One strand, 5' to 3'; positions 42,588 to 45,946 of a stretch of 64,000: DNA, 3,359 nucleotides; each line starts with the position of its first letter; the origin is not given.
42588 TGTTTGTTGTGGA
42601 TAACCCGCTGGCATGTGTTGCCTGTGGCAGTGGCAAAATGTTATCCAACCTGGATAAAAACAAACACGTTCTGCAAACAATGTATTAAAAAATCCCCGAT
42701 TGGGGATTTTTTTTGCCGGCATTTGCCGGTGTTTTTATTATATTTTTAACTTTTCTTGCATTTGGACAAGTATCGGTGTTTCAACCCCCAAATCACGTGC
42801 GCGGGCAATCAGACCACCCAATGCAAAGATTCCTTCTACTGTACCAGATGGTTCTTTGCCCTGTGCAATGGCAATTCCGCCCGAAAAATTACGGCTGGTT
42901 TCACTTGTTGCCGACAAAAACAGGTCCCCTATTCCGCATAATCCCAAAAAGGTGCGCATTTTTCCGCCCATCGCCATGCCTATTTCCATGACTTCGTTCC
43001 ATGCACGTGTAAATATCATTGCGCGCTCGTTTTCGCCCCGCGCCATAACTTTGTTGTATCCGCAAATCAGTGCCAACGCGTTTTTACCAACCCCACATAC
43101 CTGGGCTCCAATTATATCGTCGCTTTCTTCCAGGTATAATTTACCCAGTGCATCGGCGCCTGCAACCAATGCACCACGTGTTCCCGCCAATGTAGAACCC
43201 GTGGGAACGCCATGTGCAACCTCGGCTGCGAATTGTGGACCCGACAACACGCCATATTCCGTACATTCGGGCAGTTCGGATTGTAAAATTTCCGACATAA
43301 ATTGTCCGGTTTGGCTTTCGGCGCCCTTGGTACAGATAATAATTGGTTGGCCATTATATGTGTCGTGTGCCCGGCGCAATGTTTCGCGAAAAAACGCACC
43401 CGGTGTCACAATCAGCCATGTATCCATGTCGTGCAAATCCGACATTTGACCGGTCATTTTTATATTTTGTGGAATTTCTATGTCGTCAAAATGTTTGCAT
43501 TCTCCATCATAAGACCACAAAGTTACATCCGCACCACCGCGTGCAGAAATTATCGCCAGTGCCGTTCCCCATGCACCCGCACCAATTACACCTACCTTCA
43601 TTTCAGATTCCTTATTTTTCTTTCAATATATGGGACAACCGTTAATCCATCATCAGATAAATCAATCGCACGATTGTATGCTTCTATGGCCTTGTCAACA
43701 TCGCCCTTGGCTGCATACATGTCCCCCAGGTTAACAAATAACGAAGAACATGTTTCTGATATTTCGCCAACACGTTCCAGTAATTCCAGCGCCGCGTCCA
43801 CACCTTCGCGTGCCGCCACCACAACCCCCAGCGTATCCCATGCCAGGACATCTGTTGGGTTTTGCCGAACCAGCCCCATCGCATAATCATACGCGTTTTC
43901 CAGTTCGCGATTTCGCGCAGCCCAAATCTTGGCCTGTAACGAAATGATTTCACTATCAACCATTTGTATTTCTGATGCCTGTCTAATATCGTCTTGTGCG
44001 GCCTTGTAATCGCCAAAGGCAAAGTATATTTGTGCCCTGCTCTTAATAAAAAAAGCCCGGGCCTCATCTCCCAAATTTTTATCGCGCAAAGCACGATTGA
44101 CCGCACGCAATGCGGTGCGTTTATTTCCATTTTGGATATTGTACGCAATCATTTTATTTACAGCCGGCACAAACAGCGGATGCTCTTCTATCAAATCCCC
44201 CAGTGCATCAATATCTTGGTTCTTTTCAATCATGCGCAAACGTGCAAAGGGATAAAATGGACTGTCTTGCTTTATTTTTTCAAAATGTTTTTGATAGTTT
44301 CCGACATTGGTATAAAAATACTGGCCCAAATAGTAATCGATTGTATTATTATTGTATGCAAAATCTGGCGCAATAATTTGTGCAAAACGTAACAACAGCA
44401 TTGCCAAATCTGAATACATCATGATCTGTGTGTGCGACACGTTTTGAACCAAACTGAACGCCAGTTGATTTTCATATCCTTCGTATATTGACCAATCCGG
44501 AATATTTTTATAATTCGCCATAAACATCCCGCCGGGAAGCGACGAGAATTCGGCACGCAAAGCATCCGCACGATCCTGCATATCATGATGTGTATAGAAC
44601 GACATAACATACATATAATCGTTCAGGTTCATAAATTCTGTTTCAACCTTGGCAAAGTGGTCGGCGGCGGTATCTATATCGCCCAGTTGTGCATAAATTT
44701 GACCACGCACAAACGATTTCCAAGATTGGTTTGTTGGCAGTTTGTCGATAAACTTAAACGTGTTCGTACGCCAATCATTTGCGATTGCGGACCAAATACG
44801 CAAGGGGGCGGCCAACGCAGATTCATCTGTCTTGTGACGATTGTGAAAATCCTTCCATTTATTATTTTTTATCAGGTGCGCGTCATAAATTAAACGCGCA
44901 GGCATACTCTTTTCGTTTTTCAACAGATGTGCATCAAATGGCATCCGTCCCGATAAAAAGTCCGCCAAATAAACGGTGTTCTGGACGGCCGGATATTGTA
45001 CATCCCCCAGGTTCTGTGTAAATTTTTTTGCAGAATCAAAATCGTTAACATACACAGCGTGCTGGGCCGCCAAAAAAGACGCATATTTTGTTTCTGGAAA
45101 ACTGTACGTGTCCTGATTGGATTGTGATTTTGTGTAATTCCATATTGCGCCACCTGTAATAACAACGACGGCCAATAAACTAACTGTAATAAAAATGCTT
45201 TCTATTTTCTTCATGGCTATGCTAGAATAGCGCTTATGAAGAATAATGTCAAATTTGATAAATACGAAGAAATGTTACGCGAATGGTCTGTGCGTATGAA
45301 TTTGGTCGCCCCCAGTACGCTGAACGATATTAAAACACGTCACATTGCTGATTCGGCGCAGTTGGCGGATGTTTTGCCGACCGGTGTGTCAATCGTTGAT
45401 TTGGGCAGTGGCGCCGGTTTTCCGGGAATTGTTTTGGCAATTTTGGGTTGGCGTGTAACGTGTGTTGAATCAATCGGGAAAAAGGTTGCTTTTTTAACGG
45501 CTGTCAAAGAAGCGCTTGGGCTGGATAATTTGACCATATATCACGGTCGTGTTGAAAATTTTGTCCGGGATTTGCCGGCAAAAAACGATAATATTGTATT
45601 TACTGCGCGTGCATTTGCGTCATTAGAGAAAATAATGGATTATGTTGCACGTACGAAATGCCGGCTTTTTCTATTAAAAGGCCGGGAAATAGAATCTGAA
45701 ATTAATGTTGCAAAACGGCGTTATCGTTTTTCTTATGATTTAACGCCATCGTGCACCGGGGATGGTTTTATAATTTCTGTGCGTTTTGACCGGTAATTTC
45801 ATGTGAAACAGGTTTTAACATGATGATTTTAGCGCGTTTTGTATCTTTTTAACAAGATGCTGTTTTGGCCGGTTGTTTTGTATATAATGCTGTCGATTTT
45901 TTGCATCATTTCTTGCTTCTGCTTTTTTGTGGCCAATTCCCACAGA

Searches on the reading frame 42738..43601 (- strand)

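Call 9: search_protein_families(library=pfam, proteins=[window:42738-43601:-])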
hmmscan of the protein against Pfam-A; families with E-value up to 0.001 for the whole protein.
window:42738-43601:- (287 aa): 3 families
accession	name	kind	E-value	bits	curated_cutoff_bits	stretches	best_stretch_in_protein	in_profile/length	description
PF01210.29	NAD_Gly3P_dh_N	-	1.4e-29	103.5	23.1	1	2-141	1-153/158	NAD-dependent glycerol-3-phosphate dehydrogenase N-terminus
PF07479.19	NAD_Gly3P_dh_C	-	2.5e-28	99.5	25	1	162-282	1-128/142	NAD-dependent glycerol-3-phosphate dehydrogenase C-terminus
PF20618.3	GPD_NAD_C_bact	-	1.1e-08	35.9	27.6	1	222-280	1-65/66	Bacterial GPD, NAD-dependent C-terminal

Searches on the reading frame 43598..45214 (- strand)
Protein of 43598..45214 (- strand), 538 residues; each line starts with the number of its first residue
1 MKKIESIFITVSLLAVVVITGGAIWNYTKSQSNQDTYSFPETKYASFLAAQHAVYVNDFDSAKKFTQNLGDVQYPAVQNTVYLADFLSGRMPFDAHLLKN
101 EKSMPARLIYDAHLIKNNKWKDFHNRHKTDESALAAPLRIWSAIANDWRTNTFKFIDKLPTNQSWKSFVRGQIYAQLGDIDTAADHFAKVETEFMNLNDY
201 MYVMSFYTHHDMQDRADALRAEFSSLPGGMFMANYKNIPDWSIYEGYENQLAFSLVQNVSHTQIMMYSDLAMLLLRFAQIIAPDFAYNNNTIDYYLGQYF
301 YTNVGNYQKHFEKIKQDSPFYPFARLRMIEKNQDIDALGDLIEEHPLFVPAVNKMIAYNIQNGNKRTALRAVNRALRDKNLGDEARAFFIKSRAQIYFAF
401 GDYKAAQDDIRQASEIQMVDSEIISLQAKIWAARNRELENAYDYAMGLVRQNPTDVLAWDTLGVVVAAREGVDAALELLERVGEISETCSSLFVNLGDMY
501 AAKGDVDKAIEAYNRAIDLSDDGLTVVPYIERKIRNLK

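Call 9: search_protein_families(library=pfam, proteins=[window:43598-45214:-])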
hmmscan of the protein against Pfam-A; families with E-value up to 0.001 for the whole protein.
window:43598-45214:- (538 aa): 15 families
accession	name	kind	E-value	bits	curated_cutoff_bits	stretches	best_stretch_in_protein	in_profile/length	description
PF07719.23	TPR_2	-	3.5e-14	52.1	27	1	493-520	4-31/34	Tetratricopeptide repeat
PF00515.34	TPR_1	-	8.7e-14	51.1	27.8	1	493-519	4-30/34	Tetratricopeptide repeat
PF13181.12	TPR_8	-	7.7e-13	47.9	25.7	1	492-520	3-31/34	Tetratricopeptide repeat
PF13428.12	TPR_14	-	3.9e-10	39.8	23.5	0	495-519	6-30/44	Tetratricopeptide repeat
PF13424.12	TPR_12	-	6e-10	39.6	30.1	1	468-520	22-75/77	Tetratricopeptide repeat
PF13432.12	TPR_16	-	4.3e-08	33.9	32.7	0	487-522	28-63/65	Tetratricopeptide repeat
PF13414.12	TPR_11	-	3.8e-07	30.1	26.8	1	497-520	1-24/42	TPR repeat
PF09976.15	TPR_21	-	4.8e-07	30.2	25.5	1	462-537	119-191/193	Tetratricopeptide repeat-like domain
PF13371.12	TPR_9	-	1.5e-06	28.6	35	0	429-481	2-54/73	Tetratricopeptide repeat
PF14559.12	TPR_19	-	9.4e-06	26.3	25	0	473-517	8-52/68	Tetratricopeptide repeat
PF10602.15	RPN7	-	1.1e-05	25.7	29.6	0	485-518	31-64/174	26S proteasome subunit RPN7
PF23300.3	HEAT_Nup120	-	1.6e-05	25.3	29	1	154-194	17-56/170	Nucleoporin Nup120, HEAT repeats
PF23914.1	TPR_CcmH_CycH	-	2.4e-05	24.7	42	0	395-482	58-147/158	Cytochrome c-type biogenesis protein H TPR domain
PF13174.12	TPR_6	-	0.00012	23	26.3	0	494-518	4-28/33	Tetratricopeptide repeat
PF13176.12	TPR_7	-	0.00012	22.3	27.9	0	493-522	2-31/36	Tetratricopeptide repeat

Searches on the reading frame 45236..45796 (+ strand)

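Call 9: search_protein_families(library=pfam, proteins=[window:45236-45796:+])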
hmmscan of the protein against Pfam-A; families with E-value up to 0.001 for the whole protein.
window:45236-45796:+ (186 aa): 2 families
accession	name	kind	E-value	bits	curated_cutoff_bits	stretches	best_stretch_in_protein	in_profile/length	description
PF02527.21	GidB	-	2.2e-38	131.9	27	1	5-166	3-166/184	rRNA small subunit methyltransferase G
PF03848.20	TehB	-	0.00042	20.2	20.4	1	51-107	32-88/193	Tellurite resistance protein TehB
